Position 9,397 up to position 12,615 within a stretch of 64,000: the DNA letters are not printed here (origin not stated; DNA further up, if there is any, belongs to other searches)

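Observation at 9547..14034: High-GC glycosylation block with a GtrA-GT2-GT-C triple-fusion protein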

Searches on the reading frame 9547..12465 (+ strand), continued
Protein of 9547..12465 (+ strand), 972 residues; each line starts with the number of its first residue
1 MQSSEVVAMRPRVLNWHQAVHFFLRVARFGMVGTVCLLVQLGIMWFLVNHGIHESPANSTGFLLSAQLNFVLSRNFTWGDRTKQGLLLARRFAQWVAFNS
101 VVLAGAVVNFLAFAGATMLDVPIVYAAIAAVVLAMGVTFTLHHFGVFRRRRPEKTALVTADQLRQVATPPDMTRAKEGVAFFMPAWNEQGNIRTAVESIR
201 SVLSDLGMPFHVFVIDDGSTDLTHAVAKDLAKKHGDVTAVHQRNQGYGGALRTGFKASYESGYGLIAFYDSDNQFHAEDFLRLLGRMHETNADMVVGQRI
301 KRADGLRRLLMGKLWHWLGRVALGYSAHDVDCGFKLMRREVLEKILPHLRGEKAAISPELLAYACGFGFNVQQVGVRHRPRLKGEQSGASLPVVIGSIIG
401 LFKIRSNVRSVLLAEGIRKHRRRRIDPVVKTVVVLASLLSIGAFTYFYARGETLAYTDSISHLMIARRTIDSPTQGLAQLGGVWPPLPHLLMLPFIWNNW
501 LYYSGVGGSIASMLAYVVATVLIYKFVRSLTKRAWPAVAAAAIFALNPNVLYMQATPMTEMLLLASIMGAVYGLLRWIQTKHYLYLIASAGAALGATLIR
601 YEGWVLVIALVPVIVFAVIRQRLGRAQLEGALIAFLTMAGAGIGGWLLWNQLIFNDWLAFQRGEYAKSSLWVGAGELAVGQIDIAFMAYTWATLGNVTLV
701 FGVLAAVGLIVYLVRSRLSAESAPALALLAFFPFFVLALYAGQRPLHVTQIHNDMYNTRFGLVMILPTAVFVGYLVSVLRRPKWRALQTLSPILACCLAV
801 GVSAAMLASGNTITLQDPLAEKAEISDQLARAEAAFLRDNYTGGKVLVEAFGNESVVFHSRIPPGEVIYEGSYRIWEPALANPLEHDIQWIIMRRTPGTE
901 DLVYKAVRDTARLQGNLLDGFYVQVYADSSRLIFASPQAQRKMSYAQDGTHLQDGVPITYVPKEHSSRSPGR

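Call 16: find_encoding_contigs(protein=P0002, flank=6000, max_places=2)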
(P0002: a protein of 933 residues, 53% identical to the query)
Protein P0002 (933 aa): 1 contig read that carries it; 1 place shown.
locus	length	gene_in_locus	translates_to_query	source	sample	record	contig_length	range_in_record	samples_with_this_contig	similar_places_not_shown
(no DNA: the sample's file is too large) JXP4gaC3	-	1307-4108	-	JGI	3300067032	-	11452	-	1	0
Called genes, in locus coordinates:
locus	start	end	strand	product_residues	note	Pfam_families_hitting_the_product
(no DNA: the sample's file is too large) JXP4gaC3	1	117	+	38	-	?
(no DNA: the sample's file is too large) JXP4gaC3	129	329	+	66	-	-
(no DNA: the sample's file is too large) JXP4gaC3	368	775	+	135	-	PF00248:Aldo_ket_red (faint)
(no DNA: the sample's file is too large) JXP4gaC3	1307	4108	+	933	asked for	PF04138:GtrA_DPMS_TM, PF00535:Glycos_transf_2, PF13231:PMT_2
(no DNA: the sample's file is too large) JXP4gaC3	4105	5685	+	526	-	PF00535:Glycos_transf_2, PF13641:Glyco_tranf_2_3, PF13632:Glyco_trans_2_3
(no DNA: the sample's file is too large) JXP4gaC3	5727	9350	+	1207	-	PF07995:GSDH, PF00801:PKD, PF18911:PKD_4, PF22352:K319L-like_PKD (faint), PF07081:DUF1349 (faint)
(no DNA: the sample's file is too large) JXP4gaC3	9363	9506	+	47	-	-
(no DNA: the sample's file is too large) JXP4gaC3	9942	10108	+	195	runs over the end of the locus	-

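Call 17: find_encoding_contigs(protein=P0005, flank=8000, max_places=2)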
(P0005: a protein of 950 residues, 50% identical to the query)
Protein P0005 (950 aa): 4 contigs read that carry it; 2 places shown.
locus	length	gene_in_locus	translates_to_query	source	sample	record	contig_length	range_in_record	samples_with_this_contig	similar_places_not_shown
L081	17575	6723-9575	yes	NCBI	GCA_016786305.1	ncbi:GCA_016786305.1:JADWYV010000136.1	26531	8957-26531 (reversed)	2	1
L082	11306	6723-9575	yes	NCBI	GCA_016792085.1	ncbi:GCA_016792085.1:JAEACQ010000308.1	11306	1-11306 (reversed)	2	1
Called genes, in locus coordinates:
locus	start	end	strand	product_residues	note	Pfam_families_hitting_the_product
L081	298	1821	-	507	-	PF16656:Pur_ac_phosph_N, PF00149:Metallophos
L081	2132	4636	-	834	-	PF02861:Clp_N, PF00004:AAA, PF05621:TniB (weak), PF23569:NBD_SMAX1, PF17871:AAA_lid_9, PF07724:AAA_2, PF07728:AAA_5, PF10431:ClpB_D2-small, +7 more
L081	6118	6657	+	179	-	PF04138:GtrA_DPMS_TM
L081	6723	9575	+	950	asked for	PF00535:Glycos_transf_2, PF13231:PMT_2 (weak)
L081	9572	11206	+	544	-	PF13641:Glyco_tranf_2_3, PF00535:Glycos_transf_2 (weak), PF13632:Glyco_trans_2_3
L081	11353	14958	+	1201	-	PF07995:GSDH, PF23500:DUF7133 (faint), PF00801:PKD, PF18911:PKD_4, PF07081:DUF1349 (faint)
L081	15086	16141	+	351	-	PF00532:Peripla_BP_1, PF13407:Peripla_BP_4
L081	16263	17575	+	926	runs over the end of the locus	PF00150:Cellulase (weak), PF26410:GH5_mannosidase (faint), PF16499:Melibiase_2, PF17801:Melibiase_C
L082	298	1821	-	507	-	PF16656:Pur_ac_phosph_N, PF00149:Metallophos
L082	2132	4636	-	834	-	PF02861:Clp_N, PF00004:AAA, PF05621:TniB (weak), PF23569:NBD_SMAX1, PF17871:AAA_lid_9, PF07724:AAA_2, PF07728:AAA_5, PF10431:ClpB_D2-small, +7 more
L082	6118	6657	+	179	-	PF04138:GtrA_DPMS_TM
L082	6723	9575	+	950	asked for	PF00535:Glycos_transf_2, PF13231:PMT_2 (weak)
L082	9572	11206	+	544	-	PF13641:Glyco_tranf_2_3, PF00535:Glycos_transf_2 (weak), PF13632:Glyco_trans_2_3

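Call 35: predict_structure(alignment_id=A1)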
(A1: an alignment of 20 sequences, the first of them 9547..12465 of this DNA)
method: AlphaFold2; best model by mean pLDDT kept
length: 972 residues; sequences in the alignment: 20
mean_pLDDT: 84.4   pTM: 0.69
mean pLDDT of the five models: 84.4, 82.9, 81.6, 81.4, 79.0
residues with pLDDT >= 90: 467; 70-90: 380; 50-70: 65; < 50: 60
segments of 3 or more residues with pLDDT < 50: 1-15, 81-86, 149-154, 420-422, 667-670, 916-918, 950-953, 955-972
pLDDT, mean of each block of 10 residues (from residue 1): 29 48 69 85 90 86 87 70 52 79 85 82 85 79 60 54 74 77 92 94 89 91 92 94 80 94 93 90 89 90 73 82 81 90 92 86 91 89 74 80 88 78 72 97 96 91 90 81 79 90 94 97 97 95 98 95 98 97 93 94 94 96 89 91 87 81 57 81 97 95 97 92 96 95 89 91 98 92 76 93 92 91 78 93 93 90 91 86 91 89 87 60 89 91 76 40 37 29
secondary structure, 60 per line:
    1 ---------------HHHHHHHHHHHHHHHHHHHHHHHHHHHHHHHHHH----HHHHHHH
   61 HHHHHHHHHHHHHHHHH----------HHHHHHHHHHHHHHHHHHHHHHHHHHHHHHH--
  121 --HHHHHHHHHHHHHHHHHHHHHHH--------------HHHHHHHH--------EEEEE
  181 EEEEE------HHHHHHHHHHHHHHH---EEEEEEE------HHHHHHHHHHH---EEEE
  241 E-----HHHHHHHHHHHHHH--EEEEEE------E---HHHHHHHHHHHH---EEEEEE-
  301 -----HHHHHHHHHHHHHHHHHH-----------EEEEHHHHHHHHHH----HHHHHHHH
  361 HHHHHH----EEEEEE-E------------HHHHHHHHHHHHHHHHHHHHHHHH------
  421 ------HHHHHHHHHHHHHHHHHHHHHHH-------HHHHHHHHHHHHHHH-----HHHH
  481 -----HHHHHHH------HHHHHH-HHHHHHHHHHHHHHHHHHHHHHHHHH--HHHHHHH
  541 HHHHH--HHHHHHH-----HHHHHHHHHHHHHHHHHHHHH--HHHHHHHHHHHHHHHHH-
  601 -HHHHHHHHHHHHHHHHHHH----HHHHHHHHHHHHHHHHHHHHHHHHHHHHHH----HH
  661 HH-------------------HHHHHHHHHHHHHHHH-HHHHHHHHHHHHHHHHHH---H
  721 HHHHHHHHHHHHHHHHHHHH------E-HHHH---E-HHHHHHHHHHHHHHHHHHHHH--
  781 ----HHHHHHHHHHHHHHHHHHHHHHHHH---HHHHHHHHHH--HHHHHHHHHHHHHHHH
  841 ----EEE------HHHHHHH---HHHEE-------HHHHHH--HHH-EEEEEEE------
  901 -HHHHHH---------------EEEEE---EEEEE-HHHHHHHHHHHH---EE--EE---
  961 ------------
elements in order (helices of 4 or more, strands of 3 or more residues): H16-49 H54-77 H88-118 H123-145 H160-167 E176-185 H192-206 E210-216 H223-233 E237-241 H247-260 E263-268 H279-290 E294-299 H306-323 E335-338 H339-348 H353-366 E371-376 H391-414 H427-449 H457-471 H477-480 H486-492 H499-504 H506-531 H534-545 H548-554 H560-580 H583-599 H602-620 H625-654 H659-662 H682-697 H699-716 H720-740 H749-752 H758-778 H785-809 H813-822 H825-840 E845-847 H854-860 H876-881 E888-894 H902-907 E923-927 E931-935 H937-948
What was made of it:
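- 9547..12465 (+): ORF A, 972 aa: single-polypeptide GtrA - polyprenyl-phosphate GT2 - GT-C - C-terminal domain. AF2 model has mean pLDDT 84.4 and pTM 0.69 (call 35).
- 9610..9990 (+): GtrA-like module (aa 22-148): four transmembrane helices, predicted N-in/C-in. Helices 16-49, 54-77, 88-118 and 123-145 in the model (call 35).
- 12067..12396 (+): Family-specific soluble C-terminal domain (aa 841-950), predicted extracytoplasmic; invariant G852-N-E854 and E870-G871...W876. Alpha/beta domain in the model (call 35).
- On GtrA family (Pfam PF04138, GtrA/DPMS TM domain): Four helices at 16-49, 54-77, 88-118 and 123-145 in the AF2 model (call 35).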

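Call 40: fold_search(model_id=the predicted structure, library=pdb)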
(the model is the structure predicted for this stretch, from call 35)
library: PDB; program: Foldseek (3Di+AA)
matches with E <= 10: 685; with E <= 0.001: 162
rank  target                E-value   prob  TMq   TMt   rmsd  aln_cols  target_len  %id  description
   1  9asc_A                1.3e-11  1.00  0.23  0.63   9.8       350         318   20  Cryo-EM Structure of the Glycosyltransferase ArnC from Salmonella enterica in the UDP-bound State Determined on Talos  (released 2025-02-05)
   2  9bhc_A                1.1e-10  1.00  0.22  0.62   5.1       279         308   22  Salmonella undecaprenyl-phosphate 4-deoxy-4-formamido-L-arabinose transferase (ArnC) (released 2025-02-12)
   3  9bhe_A                2.0e-10  1.00  0.22  0.64   4.8       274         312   22  Salmonella undecaprenyl-phosphate 4-deoxy-4-formamido-L-arabinose transferase (ArnC) bound to UDP (released 2025-02-12)
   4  9bhe_B                3.1e-10  1.00  0.22  0.63   9.8       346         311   20  Salmonella undecaprenyl-phosphate 4-deoxy-4-formamido-L-arabinose transferase (ArnC) bound to UDP (released 2025-02-12)
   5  8vxh_A                3.1e-10  1.00  0.21  0.58  11.6       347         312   19  Cryo-EM Structure of the Glycosyltransferase ArnC from Salmonella enterica in the Apo State Determined on Talos Arctic (released 2025-02-05)
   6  9bhc_B                3.4e-10  1.00  0.21  0.60  11.5       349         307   21  Salmonella undecaprenyl-phosphate 4-deoxy-4-formamido-L-arabinose transferase (ArnC) (released 2025-02-12)
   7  9b77_A                3.9e-10  1.00  0.21  0.58  11.6       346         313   18  Cryo-EM Structure of the Glycosyltransferase ArnC from Salmonella enterica in the Apo State Determined on Krios micros (released 2025-02-05)
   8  9ep0                  3.2e-09  1.00  0.22  0.57  14.9       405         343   18  Dolichyl phosphate mannose synthase in complex with donor (GDP-Man) and traces of acceptor (Dol55P) and product (Dol55P- (released 2025-10-01)
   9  5mlz                  4.2e-09  1.00  0.22  0.56  15.2       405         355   19  Dolichyl phosphate mannose synthase in complex with GDP and Mg2+ (released 2017-08-09)
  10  9hwj_A                5.9e-09  1.00  0.20  0.60   7.6       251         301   23  Structure of Undecaprenyl-phosphate 4-deoxy-4-formamido-L-arabinose transferase embedded in nanodisc (released 2026-01-14)
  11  5mm1                  1.2e-08  1.00  0.22  0.55  14.7       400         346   19  Dolichyl phosphate mannose synthase in complex with GDP and dolichyl phosphate mannose (released 2017-08-09)
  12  9nyc_A                3.1e-08  1.00  0.21  0.59  10.8       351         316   18  Cryo-EM structure of the glycosyltransferase GtrB in the substrate-bound state (released 2025-12-17)
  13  9nyf_A                3.8e-08  1.00  0.21  0.60   6.2       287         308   19  Cryo-EM structure of the glycosyltransferase GtrB (tetramer volume) (released 2025-12-17)
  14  9nyd_C                9.5e-08  1.00  0.21  0.59   5.5       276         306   18  Cryo-EM structure of the glycosyltransferase GtrB in the pre-catalysis and product-bound state (released 2025-12-17)
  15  9nyd_A                1.1e-07  1.00  0.22  0.60   5.2       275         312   18  Cryo-EM structure of the glycosyltransferase GtrB in the pre-catalysis and product-bound state (released 2025-12-17)
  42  7zli_A                3.7e-06  1.00  0.30  0.40  11.0       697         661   11  Cryo-EM structure of C-mannosyltransferase CeDPY19, in complex with Dol25-P-Man and bound to CMT2-Fab and anti-Fab nan (released 2023-01-11)
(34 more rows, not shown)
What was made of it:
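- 10072..10791 (+): Cytoplasmic GT-A/GT2 module (aa 176-415) of the polyprenyl-phosphate sugar synthase type; DDGS216, DSDNQ270. The top Foldseek matches are ArnC, DPMS and GtrB (call 40).
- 10822..12066 (+): GT-C membrane module (aa 426-840), about 11-12 helices; invariant D458 in YTDSISH in the first extracytoplasmic loop. Foldseek matches Stt3 7oci_F at 2.5e-6 and DPY19 7zli at 3.7e-6 (call 40).
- On Polyprenyl-phosphate glycosyltransferases (GT2; DPMS / GtrB / ArnC type): Foldseek ranks 1-22 are ArnC, DPMS and GtrB (call 40).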

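Call 50: search_solved_structures(query=A1, max_evalue=1)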
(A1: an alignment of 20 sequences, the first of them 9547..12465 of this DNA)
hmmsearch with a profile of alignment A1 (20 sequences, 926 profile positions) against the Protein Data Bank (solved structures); distinct sequences matched with E-value up to 1: 41.
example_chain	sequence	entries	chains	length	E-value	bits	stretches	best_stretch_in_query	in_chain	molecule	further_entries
5mlz_A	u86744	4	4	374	1.4e-32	116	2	163-392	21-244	Dolichol monophosphate mannose synthase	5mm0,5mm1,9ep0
9hwj_A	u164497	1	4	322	1.5e-21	79.5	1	166-382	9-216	Undecaprenyl-phosphate 4-deoxy-4-formamido-L-arabinose transferase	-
8vxh_A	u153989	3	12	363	7e-21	77.2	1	165-379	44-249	Undecaprenyl-phosphate 4-deoxy-4-formamido-L-arabinose transferase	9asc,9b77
9bhc_C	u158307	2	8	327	7.6e-21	77.1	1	166-379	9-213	Undecaprenyl-phosphate 4-deoxy-4-formamido-L-arabinose transferase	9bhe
9nye_A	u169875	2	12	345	2.1e-15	59.1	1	163-336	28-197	Glycosyltransferase sll0501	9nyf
5eke_A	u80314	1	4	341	3e-15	58.6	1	165-336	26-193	Uncharacterized glycosyltransferase sll0501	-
5ekp_C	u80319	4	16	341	3e-15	58.6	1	165-336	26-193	Uncharacterized glycosyltransferase sll0501 | Glycosyltransferase sll0501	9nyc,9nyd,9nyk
2z87_A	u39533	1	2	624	3.7e-14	55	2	166-293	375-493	Chondroitin synthase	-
2z86_A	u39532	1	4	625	3.7e-14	55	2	166-293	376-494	Chondroitin synthase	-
3bcv_A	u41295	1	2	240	3.3e-13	51.9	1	167-286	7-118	Putative glycosyltransferase protein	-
6h1j_A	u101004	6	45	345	9.6e-11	43.7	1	163-288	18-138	Probable ss-1,3-N-acetylglucosaminyltransferase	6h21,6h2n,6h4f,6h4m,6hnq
5hea_A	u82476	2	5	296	4.2e-10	41.6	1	166-286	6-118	Putative glycosyltransferase (GalT1)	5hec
8vh7_A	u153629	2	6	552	7.2e-09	37.5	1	164-286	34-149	Heparosan synthase B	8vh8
8viw_A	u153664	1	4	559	7.3e-09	37.5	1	164-286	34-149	Heparosan synthase B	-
6p61_A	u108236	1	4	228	1.7e-08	36.3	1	160-271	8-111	Glycosyltransferase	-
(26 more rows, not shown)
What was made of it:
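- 10072..10791 (+): The family profile hits DPMS 5mlz at 1.4e-32, ArnC at 1e-21 and GtrB at 2e-15 (call 50).
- On Polyprenyl-phosphate glycosyltransferases (GT2; DPMS / GtrB / ArnC type): Profile E-values are 1.4e-32 (DPMS), 1e-21 (ArnC) and 2e-15 (GtrB), against 4e-14 or weaker for other GT2 enzymes (call 50).
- GT2 type: profile hits to DPMS, ArnC and GtrB at 1e-32 to 1e-15 (call 50), and these are also the top Foldseek hits (call 40).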
